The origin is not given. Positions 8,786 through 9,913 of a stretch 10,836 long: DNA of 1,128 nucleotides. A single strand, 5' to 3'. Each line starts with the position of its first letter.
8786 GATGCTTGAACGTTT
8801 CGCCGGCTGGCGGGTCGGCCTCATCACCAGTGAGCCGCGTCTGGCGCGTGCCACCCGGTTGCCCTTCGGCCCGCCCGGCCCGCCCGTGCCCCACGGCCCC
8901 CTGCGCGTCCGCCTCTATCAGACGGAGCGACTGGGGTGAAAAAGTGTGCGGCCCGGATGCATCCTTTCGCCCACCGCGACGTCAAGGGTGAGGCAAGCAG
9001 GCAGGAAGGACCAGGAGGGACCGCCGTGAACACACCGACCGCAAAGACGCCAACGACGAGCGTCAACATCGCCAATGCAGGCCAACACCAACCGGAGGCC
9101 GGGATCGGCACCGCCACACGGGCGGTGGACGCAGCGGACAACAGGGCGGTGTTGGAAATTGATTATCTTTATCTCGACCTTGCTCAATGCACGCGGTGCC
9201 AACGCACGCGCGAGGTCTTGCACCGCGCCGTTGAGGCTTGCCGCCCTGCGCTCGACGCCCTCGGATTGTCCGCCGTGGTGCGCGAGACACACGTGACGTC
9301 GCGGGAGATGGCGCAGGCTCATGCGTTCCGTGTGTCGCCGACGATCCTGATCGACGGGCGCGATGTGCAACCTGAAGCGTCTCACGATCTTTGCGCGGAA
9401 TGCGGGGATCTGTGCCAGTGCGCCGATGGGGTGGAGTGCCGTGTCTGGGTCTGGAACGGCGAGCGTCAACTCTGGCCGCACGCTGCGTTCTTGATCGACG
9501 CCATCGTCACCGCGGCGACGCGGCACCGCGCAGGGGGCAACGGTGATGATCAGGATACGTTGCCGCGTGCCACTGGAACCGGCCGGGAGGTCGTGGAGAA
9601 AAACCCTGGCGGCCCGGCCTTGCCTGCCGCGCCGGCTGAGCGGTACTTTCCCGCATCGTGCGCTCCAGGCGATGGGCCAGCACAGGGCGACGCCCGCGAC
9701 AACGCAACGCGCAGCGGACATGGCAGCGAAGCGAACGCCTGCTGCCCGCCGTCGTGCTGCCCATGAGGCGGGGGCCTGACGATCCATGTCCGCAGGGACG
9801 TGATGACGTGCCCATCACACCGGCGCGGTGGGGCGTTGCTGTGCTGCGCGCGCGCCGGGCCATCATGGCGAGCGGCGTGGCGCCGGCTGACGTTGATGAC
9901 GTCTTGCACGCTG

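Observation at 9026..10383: Translationally coupled module: Cys-rich DUF2703-like protein plus ECF sigma factor with a Cys-rich C-terminal extension (candidate direct metal/redox-sensing system)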

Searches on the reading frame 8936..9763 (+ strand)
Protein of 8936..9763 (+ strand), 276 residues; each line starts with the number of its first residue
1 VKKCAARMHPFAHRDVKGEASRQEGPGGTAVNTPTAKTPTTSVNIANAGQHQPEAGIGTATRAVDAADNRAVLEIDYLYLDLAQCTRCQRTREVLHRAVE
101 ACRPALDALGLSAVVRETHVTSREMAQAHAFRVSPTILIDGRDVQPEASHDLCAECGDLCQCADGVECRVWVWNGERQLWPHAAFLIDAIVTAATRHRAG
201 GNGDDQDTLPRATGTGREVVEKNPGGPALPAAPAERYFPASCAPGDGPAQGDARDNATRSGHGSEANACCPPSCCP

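Call 4: search_protein_families(library=pfam, proteins=[window:8936-9763:+], max_evalue=0.01)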
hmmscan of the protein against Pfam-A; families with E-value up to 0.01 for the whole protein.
window:8936-9763:+ (276 aa): 1 family
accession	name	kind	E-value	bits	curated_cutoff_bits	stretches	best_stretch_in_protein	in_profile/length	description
PF10865.14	DUF2703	-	7.1e-23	81.4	23.6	1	73-190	1-120/120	Domain of unknown function (DUF2703)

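Call 5: search_protein_families(library=ncbifam, proteins=[window:9026-9763:+], max_evalue=0.01)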
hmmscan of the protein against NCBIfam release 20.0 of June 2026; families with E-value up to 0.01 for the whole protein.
window:9026-9763:+ (246 aa): 1 family
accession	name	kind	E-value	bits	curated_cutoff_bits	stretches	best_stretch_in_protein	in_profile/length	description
NF049942.1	DF_fam_seleno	subfamily_domain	1.9e-11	43.8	70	1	66-158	13-95/96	DF family (seleno)protein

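Call 12: find_homologous_proteins(query=window:9026-9763:+, max_evalue=0.001)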
Query window:9026-9763:+ (246 aa): 4 proteins with E <= 0.001 among 1362 candidates.
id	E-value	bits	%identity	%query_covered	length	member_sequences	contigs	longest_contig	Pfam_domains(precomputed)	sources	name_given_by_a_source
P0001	2.7e-163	560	100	100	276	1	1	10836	PF10865.15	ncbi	-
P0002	3.7e-21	94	38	61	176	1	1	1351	PF10865.15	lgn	-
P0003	8.6e-21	93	42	48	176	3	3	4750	PF10865.15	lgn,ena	-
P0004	1.4e-18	85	38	51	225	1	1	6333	PF10865.15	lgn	-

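Call 18: find_encoding_contigs(protein=P0004, flank=5000, max_places=3)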
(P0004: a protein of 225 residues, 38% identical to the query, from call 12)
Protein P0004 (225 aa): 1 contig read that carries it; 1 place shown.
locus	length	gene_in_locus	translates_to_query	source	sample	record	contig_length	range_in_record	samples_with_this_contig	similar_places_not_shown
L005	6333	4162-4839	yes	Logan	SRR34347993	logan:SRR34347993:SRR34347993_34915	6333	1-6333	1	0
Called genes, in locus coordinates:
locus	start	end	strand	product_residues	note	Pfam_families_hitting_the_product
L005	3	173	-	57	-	?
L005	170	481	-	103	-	PF09907:HigB_toxin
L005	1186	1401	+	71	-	-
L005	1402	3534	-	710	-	PF00580:UvrD-helicase (weak), PF13245:AAA_19 (faint), PF01443:Viral_helicase1 (faint), PF13361:UvrD_C (weak), PF13538:UvrD_C_2 (weak)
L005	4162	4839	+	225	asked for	PF10865:DUF2703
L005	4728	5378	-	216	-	-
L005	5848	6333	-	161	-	?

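Call 19: find_encoding_contigs(protein=P0003, flank=5000, max_places=3)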
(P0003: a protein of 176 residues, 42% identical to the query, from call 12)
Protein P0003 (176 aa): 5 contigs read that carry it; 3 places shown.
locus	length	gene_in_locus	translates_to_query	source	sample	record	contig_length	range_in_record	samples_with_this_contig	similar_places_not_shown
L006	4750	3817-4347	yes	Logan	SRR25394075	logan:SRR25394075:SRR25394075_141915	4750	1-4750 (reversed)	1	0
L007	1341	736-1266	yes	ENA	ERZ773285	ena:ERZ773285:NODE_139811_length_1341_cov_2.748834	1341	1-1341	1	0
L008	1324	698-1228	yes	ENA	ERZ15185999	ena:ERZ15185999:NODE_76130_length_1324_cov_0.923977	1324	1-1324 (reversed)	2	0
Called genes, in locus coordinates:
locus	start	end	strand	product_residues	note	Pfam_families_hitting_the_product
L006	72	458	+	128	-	PF06953:ArsD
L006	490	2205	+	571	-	PF00142:Fer4_NifH (weak), PF01656:CbiA, PF02374:ArsA_ATPase, PF13614:AAA_31, PF01656:CbiA (weak), PF02374:ArsA_ATPase, PF13614:AAA_31, PF02374:ArsA_ATPase (weak), +14 more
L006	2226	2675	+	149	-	PF01451:LMWPc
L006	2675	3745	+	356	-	PF01758:SBF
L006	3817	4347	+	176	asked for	PF10865:DUF2703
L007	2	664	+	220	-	?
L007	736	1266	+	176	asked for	PF10865:DUF2703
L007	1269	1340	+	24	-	?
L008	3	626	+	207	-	?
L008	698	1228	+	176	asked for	PF10865:DUF2703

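Call 21: find_related_loci(query=A1, collection=genome_contigs, flank=5000)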
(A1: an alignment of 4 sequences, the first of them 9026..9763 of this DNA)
Query A1 (246 aa) in genome_contigs; peptide patterns used: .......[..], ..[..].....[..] (x = any residue, [..] = any of these).
216 stretches matched a pattern; 123 encode a relative of the query (tblastn E <= 1e-3); the best 80 are kept; 80 distinct loci.
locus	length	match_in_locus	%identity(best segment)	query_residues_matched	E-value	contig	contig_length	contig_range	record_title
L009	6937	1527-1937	42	43-180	2e-29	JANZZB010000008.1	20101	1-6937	MAG: Clostridiales bacterium isolate SKW108 NODE_8_length_20101_cov_3.946364, whole genome shotgun sequence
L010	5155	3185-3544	39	43-164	5e-29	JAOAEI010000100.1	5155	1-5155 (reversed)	MAG: Caloramator sp. isolate SKW256 NODE_100_length_5155_cov_17.447026, whole genome shotgun sequence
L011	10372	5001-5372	44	37-163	3e-29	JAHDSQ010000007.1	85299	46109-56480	MAG: Clostridia bacterium isolate SV3-B7.1 k141_4531, whole genome shotgun sequence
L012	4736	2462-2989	33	1-170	5e-29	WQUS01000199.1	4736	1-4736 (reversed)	MAG: Bacillota bacterium isolate Cu122P5bin5 JGI20166J26741_11577941, whole genome shotgun sequence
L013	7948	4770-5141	45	40-164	4e-29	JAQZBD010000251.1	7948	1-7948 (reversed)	MAG: Herbinix sp. isolate L_E1_T20_B_bin.8 scaffold_16677, whole genome shotgun sequence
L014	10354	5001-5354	45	45-164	1e-28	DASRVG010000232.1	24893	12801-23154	MAG TPA_asm: Clostridia bacterium isolate SMAG_U9083 k141_163425, whole genome shotgun sequence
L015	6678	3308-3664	43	43-163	2e-28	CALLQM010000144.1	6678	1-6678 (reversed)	MAG TPA_asm: uncultured Clostridia bacterium isolate SRR6713635_bin.11_CONCOCT_v1.1_MAG genome assembly, contig: ERZ7949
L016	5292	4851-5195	44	45-161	2e-28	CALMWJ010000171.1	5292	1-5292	MAG TPA_asm: uncultured Peptococcaceae bacterium isolate SRR6284161_bin.19_CONCOCT_v1.1_MAG genome assembly, contig: ERZ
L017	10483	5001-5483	35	43-205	4e-28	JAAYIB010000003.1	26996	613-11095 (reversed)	MAG: Acholeplasmataceae bacterium isolate AS09scLD_54 1473_AS09, whole genome shotgun sequence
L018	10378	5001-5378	41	35-164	6e-28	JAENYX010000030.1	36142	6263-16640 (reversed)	MAG: Clostridium thermobutyricum isolate BL5_bin.9 BL5_bin9_NODE_301_length_36142_cov_21.525951, whole genome shotgun se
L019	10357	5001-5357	44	42-162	5e-28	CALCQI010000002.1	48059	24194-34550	MAG TPA_asm: uncultured Peptococcaceae bacterium isolate SRR1562003_bin.17_CONCOCT_v1.1_MAG genome assembly, contig: ERZ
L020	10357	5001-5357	42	43-163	5e-28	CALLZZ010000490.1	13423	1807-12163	MAG TPA_asm: uncultured Clostridia bacterium isolate SRR1561995_bin.103_CONCOCT_v1.1_MAG genome assembly, contig: ERZ724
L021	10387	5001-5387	40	38-172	1e-27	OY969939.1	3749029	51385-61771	MAG: uncultured Eubacteriales bacterium isolate MFD03899.bin.2.43 genome assembly, chromosome: 1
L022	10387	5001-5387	40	38-172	1e-27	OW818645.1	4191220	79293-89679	metagenome genome assembly, chromosome: 1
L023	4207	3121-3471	43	43-161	1e-27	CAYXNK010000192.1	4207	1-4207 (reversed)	MAG TPA_asm: uncultured Oscillospiraceae bacterium isolate SRP192927_co4_654 genome assembly, contig: NODE_62258_length_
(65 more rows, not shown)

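Call 49: search_protein_families(library=pfam, alignment_id=A6, max_evalue=0.001)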
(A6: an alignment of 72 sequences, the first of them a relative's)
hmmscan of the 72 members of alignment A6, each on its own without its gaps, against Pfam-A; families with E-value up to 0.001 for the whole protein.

A. member 1, L009:197-1198:+ (334 aa): 1 family
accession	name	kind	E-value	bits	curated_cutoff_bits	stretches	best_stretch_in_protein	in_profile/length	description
PF03773.19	ArsP_1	-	8.5e-67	225.8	32.3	1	39-327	4-293/294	Predicted permease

B. families by the number of members that match (of 72 scanned): 83 families (the first 25 are shown)
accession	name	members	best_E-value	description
PF03773.19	ArsP_1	15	2.2e-74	Predicted permease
PF01758.21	SBF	10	4.4e-42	Sodium Bile acid symporter family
PF02374.21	ArsA_ATPase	9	5.2e-107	Anion-transporting ATPase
PF13481.12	AAA_25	9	2.5e-10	AAA domain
PF13593.11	SBF_like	9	3.2e-08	SBF-like CPA transporter family (DUF4137)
PF13614.12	AAA_31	8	3.8e-25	AAA domain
PF01656.29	CbiA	8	2.6e-21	CobQ/CobB/MinD/ParA nucleotide binding domain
PF10609.15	ParA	8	2.2e-13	NUBPL iron-transfer P-loop NTPase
PF00142.24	Fer4_NifH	8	4.1e-12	4Fe-4S iron sulfur cluster binding proteins, NifH/frxC family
PF20720.3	nSTAND3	8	2.3e-10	Novel STAND NTPase 3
PF01695.23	IstB_IS21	8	2.6e-09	IstB-like ATP binding protein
PF09140.17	MipZ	8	4.9e-08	ATPase MipZ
PF25199.1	nSTAND_NTPase5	8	1.3e-07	Novel STAND NTPase 5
PF13191.12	AAA_16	8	3e-06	AAA ATPase domain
PF01022.26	HTH_5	7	1.3e-15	Bacterial regulatory protein, arsR family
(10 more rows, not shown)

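Call 50: search_protein_families(library=pfam, alignment_id=A7, max_evalue=0.001)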
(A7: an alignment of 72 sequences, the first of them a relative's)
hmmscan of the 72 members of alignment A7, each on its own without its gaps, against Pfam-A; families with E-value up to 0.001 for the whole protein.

A. member 1, L009:1989-3050:+ (354 aa): 1 family
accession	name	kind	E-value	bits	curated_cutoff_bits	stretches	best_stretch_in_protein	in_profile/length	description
PF01758.21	SBF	-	8.5e-59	198.9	24.3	1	54-252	1-190/191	Sodium Bile acid symporter family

B. families by the number of members that match (of 72 scanned): 103 families (the first 25 are shown)
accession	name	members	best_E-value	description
PF01758.21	SBF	13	8.5e-59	Sodium Bile acid symporter family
PF13593.11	SBF_like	12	1.9e-07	SBF-like CPA transporter family (DUF4137)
PF01022.26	HTH_5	10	9e-19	Bacterial regulatory protein, arsR family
PF12840.13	HTH_20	10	2e-08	Helix-turn-helix domain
PF02374.21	ArsA_ATPase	6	4.4e-102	Anion-transporting ATPase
PF13614.12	AAA_31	6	1.4e-24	AAA domain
PF01656.29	CbiA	6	7e-20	CobQ/CobB/MinD/ParA nucleotide binding domain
PF10609.15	ParA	6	7e-14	NUBPL iron-transfer P-loop NTPase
PF00142.24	Fer4_NifH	6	5.9e-12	4Fe-4S iron sulfur cluster binding proteins, NifH/frxC family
PF20720.3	nSTAND3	6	9.2e-10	Novel STAND NTPase 3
PF13481.12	AAA_25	6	3.4e-09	AAA domain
PF02562.22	PhoH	6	9.8e-09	PhoH-like protein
PF06564.18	CBP_BcsQ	6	1.4e-08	Cellulose biosynthesis protein BcsQ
PF03308.22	MeaB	6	1.5e-07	Methylmalonyl Co-A mutase-associated GTPase MeaB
PF01695.23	IstB_IS21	6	1.8e-07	IstB-like ATP binding protein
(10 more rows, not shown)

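Call 55: find_homologous_proteins(query=A1, max_evalue=0.00001)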
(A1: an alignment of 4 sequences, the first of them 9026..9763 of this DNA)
Query A1 (4 sequences) (246 aa, profile of the alignment): 719 proteins with E <= 0.00001 among 8000 candidates; the best 120 are listed.
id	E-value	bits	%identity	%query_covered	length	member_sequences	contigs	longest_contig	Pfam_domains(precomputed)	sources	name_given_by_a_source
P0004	3.4e-98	345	38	51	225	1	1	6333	PF10865.15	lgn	-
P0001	1.5e-92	327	100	100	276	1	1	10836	PF10865.15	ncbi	-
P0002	1.3e-87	311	38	61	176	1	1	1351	PF10865.15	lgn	-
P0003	2.7e-87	310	42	48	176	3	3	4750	PF10865.15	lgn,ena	-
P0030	5.1e-74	266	41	49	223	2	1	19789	PF10865.15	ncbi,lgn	-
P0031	6.0e-74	266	43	52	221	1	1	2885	PF10865.15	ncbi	-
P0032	2.1e-73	264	41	51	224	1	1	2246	PF10865.15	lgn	-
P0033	3.2e-73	264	42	50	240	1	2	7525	PF10865.15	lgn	-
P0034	7.5e-73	262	41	49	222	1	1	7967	PF10865.15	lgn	-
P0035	9.9e-73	262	42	50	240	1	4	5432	PF10865.15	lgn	-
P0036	2.6e-72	261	33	94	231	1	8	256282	PF10865.15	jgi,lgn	-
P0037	2.6e-72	261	40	50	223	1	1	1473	PF10865.15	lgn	-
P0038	6.2e-72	259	39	48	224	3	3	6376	PF10865.15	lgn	-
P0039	8.3e-72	259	38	48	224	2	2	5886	PF10865.15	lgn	-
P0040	9.3e-71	255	36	58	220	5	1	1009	PF10865.15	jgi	jgi:hypothetical protein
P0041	1.3e-70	255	41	48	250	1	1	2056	PF10865.15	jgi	jgi:hypothetical protein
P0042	1.4e-70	255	40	51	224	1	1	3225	PF10865.15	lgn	-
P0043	2.4e-70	254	41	49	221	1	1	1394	PF10865.15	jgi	jgi:hypothetical protein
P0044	3.5e-70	254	39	50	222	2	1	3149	PF10865.15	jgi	jgi:hypothetical protein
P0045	4.1e-70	253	42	49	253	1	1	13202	PF10865.15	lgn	-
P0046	5.8e-70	253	42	49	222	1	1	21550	PF10865.15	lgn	-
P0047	1.5e-69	252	38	48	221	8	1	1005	PF10865.15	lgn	-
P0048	2.6e-69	251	39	48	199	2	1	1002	PF10865.15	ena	-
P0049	5.1e-69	250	39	57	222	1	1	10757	PF10865.15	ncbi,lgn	-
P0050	5.8e-69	250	43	50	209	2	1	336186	PF10865.15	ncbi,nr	ncbi:MAG: DUF2703 domain-containing protein [Phycisphaeraceae bacterium]|nr:DUF2703 domain-containin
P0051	1.0e-68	249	38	49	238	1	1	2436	PF10865.15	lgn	-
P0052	1.1e-68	249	38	68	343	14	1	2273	PF10865.15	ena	-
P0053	1.6e-68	248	40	49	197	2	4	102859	PF10865.15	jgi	jgi:hypothetical protein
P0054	2.6e-68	248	45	48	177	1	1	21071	PF10865.15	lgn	-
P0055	4.7e-68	247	43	48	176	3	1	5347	PF10865.15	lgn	-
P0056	2.0e-67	245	37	60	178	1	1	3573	PF10865.15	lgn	-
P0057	2.4e-67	244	38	50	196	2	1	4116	PF10865.15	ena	-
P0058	3.1e-67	244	43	48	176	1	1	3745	PF10865.15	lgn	-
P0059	3.8e-67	244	40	56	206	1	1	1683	PF10865.15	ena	-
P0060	7.3e-67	243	37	61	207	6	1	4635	PF06953.18,PF10865.15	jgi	jgi:hypothetical protein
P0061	7.3e-67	243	40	49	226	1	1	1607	PF10865.15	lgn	-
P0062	8.5e-67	243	37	61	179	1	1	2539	PF10865.15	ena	-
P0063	8.8e-67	242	38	50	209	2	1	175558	PF10865.15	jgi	jgi:hypothetical protein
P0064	9.0e-67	242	39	54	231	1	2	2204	PF10865.15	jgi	jgi:hypothetical protein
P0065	9.9e-67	242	37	50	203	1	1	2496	PF10865.15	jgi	jgi:hypothetical protein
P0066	1.4e-66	242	40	49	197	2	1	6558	PF10865.15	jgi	jgi:hypothetical protein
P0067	2.2e-66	241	39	56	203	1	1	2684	PF10865.15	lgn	-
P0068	5.6e-66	240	37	50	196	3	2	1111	PF10865.15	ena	-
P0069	8.3e-66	239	44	52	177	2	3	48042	PF10865.15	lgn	-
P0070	1.4e-65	239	40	50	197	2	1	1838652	PF10865.15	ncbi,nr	ncbi:MAG: DUF2703 domain-containing protein [Phycisphaerales bacterium]|nr:DUF2703 domain-containing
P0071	2.8e-65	238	37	80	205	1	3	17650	PF10865.15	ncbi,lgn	-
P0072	4.5e-65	237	40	49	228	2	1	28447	PF10865.15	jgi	jgi:hypothetical protein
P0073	6.8e-65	236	35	65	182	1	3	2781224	PF10865.15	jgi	jgi:glutaredoxin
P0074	7.1e-65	236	40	50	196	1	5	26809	PF10865.15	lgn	-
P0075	7.7e-65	236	39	50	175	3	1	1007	PF10865.15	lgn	-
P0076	8.0e-65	236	40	52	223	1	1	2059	PF10865.15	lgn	-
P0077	8.8e-65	236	44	48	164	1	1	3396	PF10865.15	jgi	-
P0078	9.4e-65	236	40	51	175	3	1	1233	PF10865.15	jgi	-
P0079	1.3e-64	235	36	56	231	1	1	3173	PF10865.15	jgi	jgi:hypothetical protein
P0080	1.3e-64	235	43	49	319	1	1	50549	PF10865.15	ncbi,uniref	ncbi:DUF2703 domain-containing protein [Proteiniclasticum sp. C24MP]|uniref:DUF2703 domain-containin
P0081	1.5e-64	235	42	49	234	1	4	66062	PF10865.15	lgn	-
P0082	1.6e-64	235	41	52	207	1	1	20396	PF10865.15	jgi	jgi:hypothetical protein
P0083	2.5e-64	234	40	55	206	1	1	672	PF10865.15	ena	-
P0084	2.8e-64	234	41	54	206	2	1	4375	PF10865.15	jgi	jgi:hypothetical protein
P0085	3.1e-64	234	40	51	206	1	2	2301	PF10865.15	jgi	jgi:hypothetical protein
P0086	5.8e-64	233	42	52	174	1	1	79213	PF10865.15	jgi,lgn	-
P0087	8.5e-64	233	40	49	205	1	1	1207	PF10865.15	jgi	jgi:hypothetical protein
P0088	1.0e-63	232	37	49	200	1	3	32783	PF10865.15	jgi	jgi:hypothetical protein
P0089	1.6e-63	232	40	50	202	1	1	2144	PF10865.15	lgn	-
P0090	3.0e-63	231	48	49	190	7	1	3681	PF10865.15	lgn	-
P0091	3.3e-63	231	38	51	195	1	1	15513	PF10865.15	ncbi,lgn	-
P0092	3.8e-63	231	40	49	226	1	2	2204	PF10865.15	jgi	jgi:hypothetical protein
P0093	3.8e-63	231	39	49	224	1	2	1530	PF10865.15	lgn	-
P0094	4.1e-63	231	44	48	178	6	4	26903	PF10865.15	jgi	-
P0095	6.2e-63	230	40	61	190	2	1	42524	PF10865.15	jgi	jgi:hypothetical protein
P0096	6.3e-63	230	41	50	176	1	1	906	PF10865.15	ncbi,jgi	jgi:hypothetical protein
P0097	7.0e-63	230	47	48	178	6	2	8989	PF10865.15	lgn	-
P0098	9.2e-63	229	50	48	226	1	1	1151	PF10865.15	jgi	jgi:hypothetical protein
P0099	1.0e-62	229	41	52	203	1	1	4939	PF10865.15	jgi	jgi:hypothetical protein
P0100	1.1e-62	229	44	49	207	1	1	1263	PF10865.15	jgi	jgi:hypothetical protein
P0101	1.1e-62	229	45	56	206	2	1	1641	PF10865.15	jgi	jgi:hypothetical protein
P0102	1.1e-62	229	37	50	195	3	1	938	PF10865.15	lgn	-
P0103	1.8e-62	228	41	51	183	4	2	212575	PF10865.15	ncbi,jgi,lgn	-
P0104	1.9e-62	228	40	49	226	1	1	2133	PF10865.15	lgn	-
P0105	2.3e-62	228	41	58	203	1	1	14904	PF10865.15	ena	-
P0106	2.6e-62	228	40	50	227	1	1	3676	PF10865.15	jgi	jgi:hypothetical protein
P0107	2.9e-62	228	43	48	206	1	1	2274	PF10865.15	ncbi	-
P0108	4.8e-62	227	36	86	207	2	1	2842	PF10865.15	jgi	-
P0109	5.1e-62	227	43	50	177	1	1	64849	PF10865.15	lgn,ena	-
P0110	6.1e-62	227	43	49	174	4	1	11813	PF10865.15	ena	-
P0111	9.5e-62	226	39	49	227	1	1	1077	PF10865.15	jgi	jgi:hypothetical protein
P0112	1.0e-61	226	32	70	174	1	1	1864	PF10865.15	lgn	-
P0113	1.1e-61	226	40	61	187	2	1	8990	PF10865.15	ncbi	-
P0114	1.1e-61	226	37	48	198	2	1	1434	PF10865.15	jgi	jgi:hypothetical protein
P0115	1.2e-61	226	42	50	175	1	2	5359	PF10865.15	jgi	jgi:hypothetical protein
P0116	1.4e-61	226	43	51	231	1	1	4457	PF10865.15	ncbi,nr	ncbi:MAG: DUF2703 domain-containing protein [Chloroflexia bacterium]|nr:DUF2703 domain-containing pr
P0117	1.8e-61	225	40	64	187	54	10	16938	PF10865.15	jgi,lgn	-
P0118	1.8e-61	225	37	61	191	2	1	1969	PF10865.15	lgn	-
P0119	1.9e-61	225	44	48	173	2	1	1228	PF10865.15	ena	-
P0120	2.1e-61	225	35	61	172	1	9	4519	PF10865.15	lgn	-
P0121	2.3e-61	225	40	51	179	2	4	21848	PF10865.15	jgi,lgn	-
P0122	2.5e-61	225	41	53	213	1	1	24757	PF10865.15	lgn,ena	-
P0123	2.7e-61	225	44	48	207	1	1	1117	PF10865.15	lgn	-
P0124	2.7e-61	225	39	50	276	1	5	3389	PF10865.15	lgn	-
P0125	3.1e-61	224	37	55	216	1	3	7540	PF10865.15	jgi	jgi:Domain of unknown function (DUF2703)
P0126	3.2e-61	224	40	53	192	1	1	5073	PF10865.15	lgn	-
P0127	3.4e-61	224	38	62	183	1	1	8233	PF10865.15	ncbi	-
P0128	3.5e-61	224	45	48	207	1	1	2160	PF10865.15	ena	-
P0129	4.1e-61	224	44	49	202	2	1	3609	PF10865.15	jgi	jgi:hypothetical protein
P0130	4.4e-61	224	44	51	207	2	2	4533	PF10865.15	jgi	jgi:hypothetical protein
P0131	4.8e-61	224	41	56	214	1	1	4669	PF10865.15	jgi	jgi:hypothetical protein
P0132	5.1e-61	224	40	64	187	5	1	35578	PF10865.15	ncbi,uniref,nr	ncbi:DUF2703 domain-containing protein [Tepidanaerobacter sp. GT38]|uniref:DUF2703 domain-containing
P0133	5.2e-61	224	39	55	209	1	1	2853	PF10865.15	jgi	jgi:hypothetical protein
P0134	5.3e-61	224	45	49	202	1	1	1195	PF10865.15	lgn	-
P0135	7.0e-61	223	37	59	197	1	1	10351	PF10865.15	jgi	jgi:glutaredoxin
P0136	7.5e-61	223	42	49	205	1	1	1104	PF10865.15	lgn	-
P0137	8.7e-61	223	42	52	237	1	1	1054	PF10865.15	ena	-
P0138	1.1e-60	223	42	56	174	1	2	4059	PF10865.15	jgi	jgi:hypothetical protein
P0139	1.1e-60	223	41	50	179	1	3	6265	PF10865.15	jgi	-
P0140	1.1e-60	223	39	53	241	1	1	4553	PF10865.15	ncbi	-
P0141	1.3e-60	222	39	52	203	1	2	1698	PF10865.15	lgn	-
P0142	1.4e-60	222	41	55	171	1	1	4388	PF10865.15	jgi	jgi:hypothetical protein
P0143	1.4e-60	222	41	52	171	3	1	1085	PF10865.15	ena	-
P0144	1.6e-60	222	44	60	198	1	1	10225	PF10865.15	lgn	-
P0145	2.2e-60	222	40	62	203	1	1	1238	PF10865.15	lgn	-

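Call 57: find_encoding_contigs(protein=P0036, flank=4000, max_places=2)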
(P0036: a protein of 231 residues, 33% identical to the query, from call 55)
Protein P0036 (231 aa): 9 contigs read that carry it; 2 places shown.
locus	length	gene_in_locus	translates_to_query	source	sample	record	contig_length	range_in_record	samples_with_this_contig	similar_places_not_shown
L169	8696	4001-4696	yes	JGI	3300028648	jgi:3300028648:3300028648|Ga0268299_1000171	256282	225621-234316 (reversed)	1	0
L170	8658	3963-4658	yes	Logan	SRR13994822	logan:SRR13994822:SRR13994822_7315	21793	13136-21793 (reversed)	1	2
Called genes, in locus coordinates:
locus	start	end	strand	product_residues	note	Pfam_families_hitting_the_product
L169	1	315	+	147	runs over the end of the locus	-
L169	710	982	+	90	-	PF18905:DUF5661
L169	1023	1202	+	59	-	PF07043:DUF1328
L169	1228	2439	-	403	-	PF01266:DAO, PF07992:Pyr_redox_2 (faint), PF13454:NAD_binding_9 (faint)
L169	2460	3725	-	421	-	PF13091:PLDc_2, PF00614:PLDc (faint), PF13091:PLDc_2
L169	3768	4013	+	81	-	-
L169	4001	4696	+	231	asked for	PF10865:DUF2703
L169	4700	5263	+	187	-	PF04542:Sigma70_r2, PF08281:Sigma70_r4_2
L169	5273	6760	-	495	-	-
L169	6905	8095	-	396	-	PF12704:MacB_PCD, PF02687:FtsX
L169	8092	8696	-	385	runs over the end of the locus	PF12704:MacB_PCD, PF02687:FtsX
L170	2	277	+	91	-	?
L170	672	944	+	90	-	PF18905:DUF5661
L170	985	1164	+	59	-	PF07043:DUF1328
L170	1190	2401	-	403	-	PF01266:DAO, PF07992:Pyr_redox_2 (faint), PF13454:NAD_binding_9 (faint)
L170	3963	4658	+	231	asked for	PF10865:DUF2703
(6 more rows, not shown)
